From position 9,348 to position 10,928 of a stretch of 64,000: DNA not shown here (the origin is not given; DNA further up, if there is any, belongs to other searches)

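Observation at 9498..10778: Cyc2-like fused monoheme cytochrome-porin, a candidate outer-membrane electron conduit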

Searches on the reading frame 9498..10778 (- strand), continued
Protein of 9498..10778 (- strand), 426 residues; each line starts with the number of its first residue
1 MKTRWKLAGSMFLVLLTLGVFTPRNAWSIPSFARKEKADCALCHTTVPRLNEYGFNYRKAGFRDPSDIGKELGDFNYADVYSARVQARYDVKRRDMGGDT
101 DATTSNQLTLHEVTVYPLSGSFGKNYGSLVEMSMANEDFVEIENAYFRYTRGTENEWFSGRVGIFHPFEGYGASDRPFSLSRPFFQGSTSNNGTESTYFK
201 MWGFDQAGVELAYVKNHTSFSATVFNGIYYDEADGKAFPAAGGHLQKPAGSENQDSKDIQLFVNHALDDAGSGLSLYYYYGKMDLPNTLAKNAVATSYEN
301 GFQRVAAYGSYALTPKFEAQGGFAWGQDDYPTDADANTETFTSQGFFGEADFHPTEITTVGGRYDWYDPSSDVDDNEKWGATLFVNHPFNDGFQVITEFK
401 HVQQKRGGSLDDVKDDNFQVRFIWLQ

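Call 73: search_protein_families(library=pfam, proteins=[L004:8354-9907:+, L004:7821-8507:+, L012:125-1426:+, L012:1445-2800:+, L024:11210-11821:+, L008:4995-5348:+, L010:3066-5813:+, L001:4388-7585:-, L019:4392-5075:+], max_evalue=0.0001)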
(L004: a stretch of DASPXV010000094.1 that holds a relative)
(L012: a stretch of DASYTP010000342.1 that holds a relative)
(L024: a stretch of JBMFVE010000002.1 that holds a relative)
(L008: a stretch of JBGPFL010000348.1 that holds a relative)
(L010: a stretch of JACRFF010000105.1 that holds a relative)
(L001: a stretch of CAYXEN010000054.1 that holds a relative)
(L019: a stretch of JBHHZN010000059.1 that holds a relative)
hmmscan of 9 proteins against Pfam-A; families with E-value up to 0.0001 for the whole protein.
L004:8354-9907:+ (517 aa): 3 families
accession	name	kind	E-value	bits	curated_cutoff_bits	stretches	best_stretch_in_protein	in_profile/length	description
PF02518.31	HATPase_c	-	8e-22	78.2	26.4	1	400-510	2-110/111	Histidine kinase-, DNA gyrase B-, and HSP90-like ATPase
PF00512.31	HisKA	-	2.4e-16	60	26.9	1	289-354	2-66/66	His Kinase A (phospho-acceptor) domain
PF00672.30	HAMP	-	1.4e-09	38.6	25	1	231-283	1-52/53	HAMP domain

L004:7821-8507:+ (228 aa): 2 families
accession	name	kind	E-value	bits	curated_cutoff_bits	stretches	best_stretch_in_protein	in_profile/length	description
PF00072.30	Response_reg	-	2.1e-26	92.7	30.2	1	3-113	1-111/111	Response regulator receiver domain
PF00486.34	Trans_reg_C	-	8.9e-25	87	26.2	1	146-221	2-76/77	Transcriptional regulatory protein, C terminal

L012:125-1426:+ (433 aa): 6 families
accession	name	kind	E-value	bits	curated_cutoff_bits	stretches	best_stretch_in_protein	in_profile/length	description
PF02518.31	HATPase_c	-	4.3e-25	88.8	26.4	1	312-428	3-109/111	Histidine kinase-, DNA gyrase B-, and HSP90-like ATPase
PF13426.13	PAS_9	-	1.4e-24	86.8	27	1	89-186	6-102/103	PAS domain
PF00989.32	PAS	-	1.1e-18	67.7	22.6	1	75-185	2-113/113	PAS fold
PF00512.31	HisKA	-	6.5e-13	49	26.9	1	206-265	4-63/66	His Kinase A (phospho-acceptor) domain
PF08448.16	PAS_4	-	2.1e-12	47.7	23.1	1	85-189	6-109/110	PAS fold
PF08447.18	PAS_3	-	3.1e-10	40.6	25.6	1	96-182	1-89/89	PAS fold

L012:1445-2800:+ (451 aa): 6 families
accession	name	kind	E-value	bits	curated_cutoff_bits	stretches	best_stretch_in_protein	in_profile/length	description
PF00158.32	Sigma54_activat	-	3.6e-69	232.2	20.2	1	143-310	1-168/168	Sigma-54 interaction domain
PF00072.30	Response_reg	-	4.8e-29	101.2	30.2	1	5-114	1-110/111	Response regulator receiver domain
PF25601.1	AAA_lid_14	-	1.3e-25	89.4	27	1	316-389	2-75/87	AAA+ ATPase lid domain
PF14532.12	Sigma54_activ_2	-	4.2e-18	66.4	25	1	144-314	1-138/138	Sigma-54 interaction domain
PF02954.25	HTH_8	-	2.3e-09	37.3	22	1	407-446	2-41/42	Bacterial regulatory protein, Fis family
PF07728.20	AAA_5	-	2.2e-05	24.9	22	0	167-285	2-123/139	AAA domain (dynein-related subfamily)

L024:11210-11821:+ (203 aa): 4 families
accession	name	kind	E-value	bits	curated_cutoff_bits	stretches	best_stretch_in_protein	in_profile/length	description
PF13435.11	Cytochrome_C554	-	3.1e-20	73.3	20.8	1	54-138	1-84/84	Cytochrome c554 and c-prime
PF22113.1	Mtrc-MtrF_II-IV_dom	-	5.8e-08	32.9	30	1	47-180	23-166/176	Outer membrane cytochrome MtrC/MtrF-like, domains II/IV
PF14522.11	Cytochrome_C7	-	1.3e-06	28.5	24.8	0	121-183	3-54/67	Cytochrome c7 and related cytochrome c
PF09699.15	Paired_CXXCH_1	-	1.2e-05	25.3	20.6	0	163-180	22-39/41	Doubled CXXCH motif (Paired_CXXCH_1)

L008:4995-5348:+ (117 aa): 2 families
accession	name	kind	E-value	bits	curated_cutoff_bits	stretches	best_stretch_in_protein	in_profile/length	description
PF13442.11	Cytochrome_CBB3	-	1.1e-12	48.5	27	1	34-112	2-68/68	Cytochrome C oxidase, cbb3-type, subunit III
PF00034.26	Cytochrom_C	-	2.9e-07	32.1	21.3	1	37-115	3-89/90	Cytochrome c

L010:3066-5813:+ (915 aa): 5 families
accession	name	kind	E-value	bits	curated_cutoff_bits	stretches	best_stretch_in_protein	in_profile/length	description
PF00133.28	tRNA-synt_1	-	9.3e-140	466.5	22.7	1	19-581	2-411/414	tRNA synthetases class I (I, L, M and V)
PF08264.19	Anticodon_1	-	7.2e-43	146.4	25.1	1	632-781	1-147/148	Anticodon-binding domain of tRNA ligase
PF09334.17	tRNA-synt_1g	-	4.2e-20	72.3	20.1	1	46-193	7-136/391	tRNA synthetases class I (M)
PF10458.14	Val_tRNA-synt_C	-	2.1e-17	63.6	25.9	1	850-910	1-61/66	Valyl tRNA synthetase tRNA binding arm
PF13603.12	tRNA-synt_1_2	-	2.8e-08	33.9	25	1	244-304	85-145/185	Leucyl-tRNA synthetase, editing domain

L001:4388-7585:- (1065 aa): 1 family
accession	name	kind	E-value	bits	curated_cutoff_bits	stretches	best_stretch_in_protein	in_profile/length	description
PF00873.25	ACR_tran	-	3.1e-172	575.2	28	1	7-1037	4-1020/1021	AcrB/AcrD/AcrF family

L019:4392-5075:+ (227 aa): 3 families
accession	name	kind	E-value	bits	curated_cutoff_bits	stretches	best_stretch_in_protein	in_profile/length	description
PF09699.15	Paired_CXXCH_1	-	3.2e-12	46.4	20.6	1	195-225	8-36/41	Doubled CXXCH motif (Paired_CXXCH_1)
PF14522.11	Cytochrome_C7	-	2.7e-06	27.5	24.8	0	194-225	14-48/67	Cytochrome c7 and related cytochrome c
PF14537.11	Cytochrom_c3_2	-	1.7e-05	25.7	25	0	193-225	57-78/79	Cytochrome c3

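Call 79: find_encoding_contigs(protein=P0005, flank=7000, max_places=2)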
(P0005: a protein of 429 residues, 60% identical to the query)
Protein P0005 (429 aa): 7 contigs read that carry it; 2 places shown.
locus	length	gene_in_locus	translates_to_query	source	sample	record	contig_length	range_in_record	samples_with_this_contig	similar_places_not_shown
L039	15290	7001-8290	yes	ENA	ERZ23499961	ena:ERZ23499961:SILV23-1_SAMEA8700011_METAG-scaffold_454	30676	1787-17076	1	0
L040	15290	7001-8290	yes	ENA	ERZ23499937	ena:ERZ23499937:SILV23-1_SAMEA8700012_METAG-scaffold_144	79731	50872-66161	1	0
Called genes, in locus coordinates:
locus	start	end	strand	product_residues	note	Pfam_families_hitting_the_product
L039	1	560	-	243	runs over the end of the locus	-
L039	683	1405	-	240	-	-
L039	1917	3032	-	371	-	PF23914:TPR_CcmH_CycH (faint), PF07719:TPR_2 (faint), PF13174:TPR_6 (faint), PF13176:TPR_7 (faint), PF13181:TPR_8 (faint), PF13424:TPR_12 (faint), PF13414:TPR_11 (weak), PF14559:TPR_19 (weak), +4 more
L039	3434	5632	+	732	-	PF13522:GATase_6, PF13537:GATase_7, PF00733:Asn_synthase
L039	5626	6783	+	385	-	PF13439:Glyco_transf_4, PF13579:Glyco_trans_4_4, PF20706:GT4-conflict (weak), PF00534:Glycos_transf_1, PF13692:Glyco_trans_1_4, PF13524:Glyco_trans_1_2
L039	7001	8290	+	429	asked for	-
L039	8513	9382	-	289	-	PF02775:TPP_enzyme_C, PF12367:PFO_beta_C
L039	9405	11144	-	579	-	PF01558:POR, PF01855:POR_N, PF02780:Transketolase_C (weak), PF17147:PFOR_II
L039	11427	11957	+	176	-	PF00565:SNase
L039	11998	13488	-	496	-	PF00361:Proton_antipo_M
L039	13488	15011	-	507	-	PF00361:Proton_antipo_M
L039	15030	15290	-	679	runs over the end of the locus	PF00662:Proton_antipo_N, PF00361:Proton_antipo_M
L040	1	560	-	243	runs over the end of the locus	-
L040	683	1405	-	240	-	-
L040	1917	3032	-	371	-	PF23914:TPR_CcmH_CycH (faint), PF07719:TPR_2 (faint), PF13174:TPR_6 (faint), PF13176:TPR_7 (faint), PF13181:TPR_8 (faint), PF13424:TPR_12 (faint), PF13414:TPR_11 (weak), PF14559:TPR_19 (weak), +4 more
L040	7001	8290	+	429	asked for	-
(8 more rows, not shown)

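Call 80: find_encoding_contigs(protein=P0004, flank=7000, max_places=2)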
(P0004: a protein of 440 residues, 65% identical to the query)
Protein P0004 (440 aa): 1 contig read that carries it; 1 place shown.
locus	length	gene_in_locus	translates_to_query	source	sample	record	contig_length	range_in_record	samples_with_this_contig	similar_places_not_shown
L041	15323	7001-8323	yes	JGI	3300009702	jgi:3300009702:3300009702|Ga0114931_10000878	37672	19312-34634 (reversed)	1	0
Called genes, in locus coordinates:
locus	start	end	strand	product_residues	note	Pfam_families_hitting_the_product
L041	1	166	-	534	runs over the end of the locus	-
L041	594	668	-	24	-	-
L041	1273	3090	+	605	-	PF25852:DUF6242_C (faint)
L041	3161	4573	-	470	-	PF20972:MASE9 (weak), PF02518:HATPase_c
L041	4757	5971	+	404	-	PF01663:Phosphodiest (weak), PF01676:Metalloenzyme (weak)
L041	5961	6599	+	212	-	-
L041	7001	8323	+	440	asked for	-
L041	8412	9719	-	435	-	PF01743:PolyA_pol, PF12627:PolyA_pol_RNAbd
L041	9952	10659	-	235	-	PF09837:DUF2064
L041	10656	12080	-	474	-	PF00224:PK, PF02887:PK_C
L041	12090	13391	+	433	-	PF26314:MptA_B_family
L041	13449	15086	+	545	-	PF00672:HAMP, PF00512:HisKA, PF02518:HATPase_c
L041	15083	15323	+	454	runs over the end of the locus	PF00072:Response_reg, PF00158:Sigma54_activat, PF01078:Mg_chelatase (faint), PF14532:Sigma54_activ_2, PF07728:AAA_5, PF25601:AAA_lid_14, PF02954:HTH_8 (weak)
